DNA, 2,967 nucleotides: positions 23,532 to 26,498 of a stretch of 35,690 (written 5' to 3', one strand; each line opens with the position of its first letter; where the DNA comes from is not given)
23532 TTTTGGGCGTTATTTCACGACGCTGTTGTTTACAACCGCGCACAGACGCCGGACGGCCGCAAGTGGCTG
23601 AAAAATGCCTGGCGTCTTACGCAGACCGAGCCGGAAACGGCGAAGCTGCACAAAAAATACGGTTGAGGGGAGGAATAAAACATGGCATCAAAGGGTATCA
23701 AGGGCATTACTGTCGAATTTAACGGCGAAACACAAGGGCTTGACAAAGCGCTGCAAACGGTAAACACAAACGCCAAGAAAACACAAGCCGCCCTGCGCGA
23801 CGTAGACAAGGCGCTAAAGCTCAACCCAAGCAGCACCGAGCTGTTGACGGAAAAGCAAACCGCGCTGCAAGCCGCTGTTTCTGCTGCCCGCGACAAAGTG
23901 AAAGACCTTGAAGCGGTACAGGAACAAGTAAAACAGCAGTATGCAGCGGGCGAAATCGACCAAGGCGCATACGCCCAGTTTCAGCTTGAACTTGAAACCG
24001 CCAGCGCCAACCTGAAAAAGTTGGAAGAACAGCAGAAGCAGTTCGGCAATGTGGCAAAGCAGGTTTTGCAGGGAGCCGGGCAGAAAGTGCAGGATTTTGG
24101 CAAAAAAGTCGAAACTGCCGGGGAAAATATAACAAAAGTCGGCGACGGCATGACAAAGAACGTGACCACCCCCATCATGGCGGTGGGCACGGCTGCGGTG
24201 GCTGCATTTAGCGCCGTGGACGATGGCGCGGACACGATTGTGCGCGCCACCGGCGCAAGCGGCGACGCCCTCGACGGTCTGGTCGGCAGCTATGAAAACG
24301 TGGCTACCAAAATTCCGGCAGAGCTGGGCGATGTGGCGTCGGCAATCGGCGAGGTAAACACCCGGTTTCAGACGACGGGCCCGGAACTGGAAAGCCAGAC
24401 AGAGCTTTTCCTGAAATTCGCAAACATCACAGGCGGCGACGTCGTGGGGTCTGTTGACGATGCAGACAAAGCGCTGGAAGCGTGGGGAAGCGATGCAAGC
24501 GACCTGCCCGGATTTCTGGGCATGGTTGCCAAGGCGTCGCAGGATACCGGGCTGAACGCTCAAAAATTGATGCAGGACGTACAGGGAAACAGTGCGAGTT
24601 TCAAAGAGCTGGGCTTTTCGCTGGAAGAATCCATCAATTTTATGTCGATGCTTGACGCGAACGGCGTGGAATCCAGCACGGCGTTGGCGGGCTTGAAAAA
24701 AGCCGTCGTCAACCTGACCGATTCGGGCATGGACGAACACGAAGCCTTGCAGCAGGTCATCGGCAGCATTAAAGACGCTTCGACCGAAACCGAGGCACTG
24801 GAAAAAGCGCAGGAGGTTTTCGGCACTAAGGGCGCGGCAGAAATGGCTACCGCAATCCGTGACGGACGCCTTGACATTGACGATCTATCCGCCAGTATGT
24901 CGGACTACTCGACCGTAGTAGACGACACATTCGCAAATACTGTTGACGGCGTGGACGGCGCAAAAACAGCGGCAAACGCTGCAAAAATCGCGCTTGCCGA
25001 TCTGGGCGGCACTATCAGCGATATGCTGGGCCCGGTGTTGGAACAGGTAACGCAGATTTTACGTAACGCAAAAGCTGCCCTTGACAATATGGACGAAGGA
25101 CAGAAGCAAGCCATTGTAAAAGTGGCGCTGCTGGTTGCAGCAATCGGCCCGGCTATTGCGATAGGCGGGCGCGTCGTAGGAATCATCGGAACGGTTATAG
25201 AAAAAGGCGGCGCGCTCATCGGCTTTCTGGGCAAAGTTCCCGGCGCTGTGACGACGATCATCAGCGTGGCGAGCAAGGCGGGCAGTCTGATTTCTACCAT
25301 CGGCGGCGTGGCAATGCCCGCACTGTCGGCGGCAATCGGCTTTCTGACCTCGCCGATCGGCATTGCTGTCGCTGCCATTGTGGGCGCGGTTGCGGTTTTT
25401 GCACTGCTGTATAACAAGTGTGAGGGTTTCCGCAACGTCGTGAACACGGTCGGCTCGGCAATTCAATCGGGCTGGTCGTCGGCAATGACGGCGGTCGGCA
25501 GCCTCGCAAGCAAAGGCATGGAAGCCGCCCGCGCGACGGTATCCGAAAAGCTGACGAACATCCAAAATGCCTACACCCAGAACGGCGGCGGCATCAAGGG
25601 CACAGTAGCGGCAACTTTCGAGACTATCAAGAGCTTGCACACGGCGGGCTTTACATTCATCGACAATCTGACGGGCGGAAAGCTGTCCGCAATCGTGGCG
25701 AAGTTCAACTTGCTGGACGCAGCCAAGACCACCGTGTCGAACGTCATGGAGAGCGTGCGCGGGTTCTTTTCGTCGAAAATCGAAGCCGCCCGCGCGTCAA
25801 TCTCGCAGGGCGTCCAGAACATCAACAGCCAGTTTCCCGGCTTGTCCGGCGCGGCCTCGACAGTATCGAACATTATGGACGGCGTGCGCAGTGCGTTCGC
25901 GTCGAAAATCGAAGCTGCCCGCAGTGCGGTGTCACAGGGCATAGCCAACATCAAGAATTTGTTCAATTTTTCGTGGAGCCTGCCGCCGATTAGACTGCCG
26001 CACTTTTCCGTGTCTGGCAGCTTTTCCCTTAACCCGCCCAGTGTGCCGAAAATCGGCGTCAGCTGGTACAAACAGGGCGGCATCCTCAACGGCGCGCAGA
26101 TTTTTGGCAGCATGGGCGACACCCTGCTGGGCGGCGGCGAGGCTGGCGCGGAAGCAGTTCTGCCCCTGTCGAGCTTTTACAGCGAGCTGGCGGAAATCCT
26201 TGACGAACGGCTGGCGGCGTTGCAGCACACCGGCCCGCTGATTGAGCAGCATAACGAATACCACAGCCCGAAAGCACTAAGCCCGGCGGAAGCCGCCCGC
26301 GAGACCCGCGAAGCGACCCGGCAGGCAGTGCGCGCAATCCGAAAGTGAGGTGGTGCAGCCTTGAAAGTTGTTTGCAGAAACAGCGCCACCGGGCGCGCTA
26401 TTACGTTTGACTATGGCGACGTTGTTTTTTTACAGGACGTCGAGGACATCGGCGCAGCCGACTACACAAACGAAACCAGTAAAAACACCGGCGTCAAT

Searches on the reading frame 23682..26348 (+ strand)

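Call 14: search_protein_families(library=pfam, proteins=[window:23682-26348:+], max_evalue=0.01)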
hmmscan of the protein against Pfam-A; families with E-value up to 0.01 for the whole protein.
window:23682-26348:+ (888 aa): 3 families
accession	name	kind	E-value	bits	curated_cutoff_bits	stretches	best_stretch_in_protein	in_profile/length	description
PF10145.14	PhageMin_Tail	-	7.1e-09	36.2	33.2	1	213-371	13-171/201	Phage-related minor tail protein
PF09182.16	PuR_N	-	0.00051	20.4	24.6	0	738-762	25-49/70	Bacterial purine repressor, N-terminal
PF04108.17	ATG17_like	-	0.0081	16.1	43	0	5-128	120-227/355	Autophagy protein ATG17-like domain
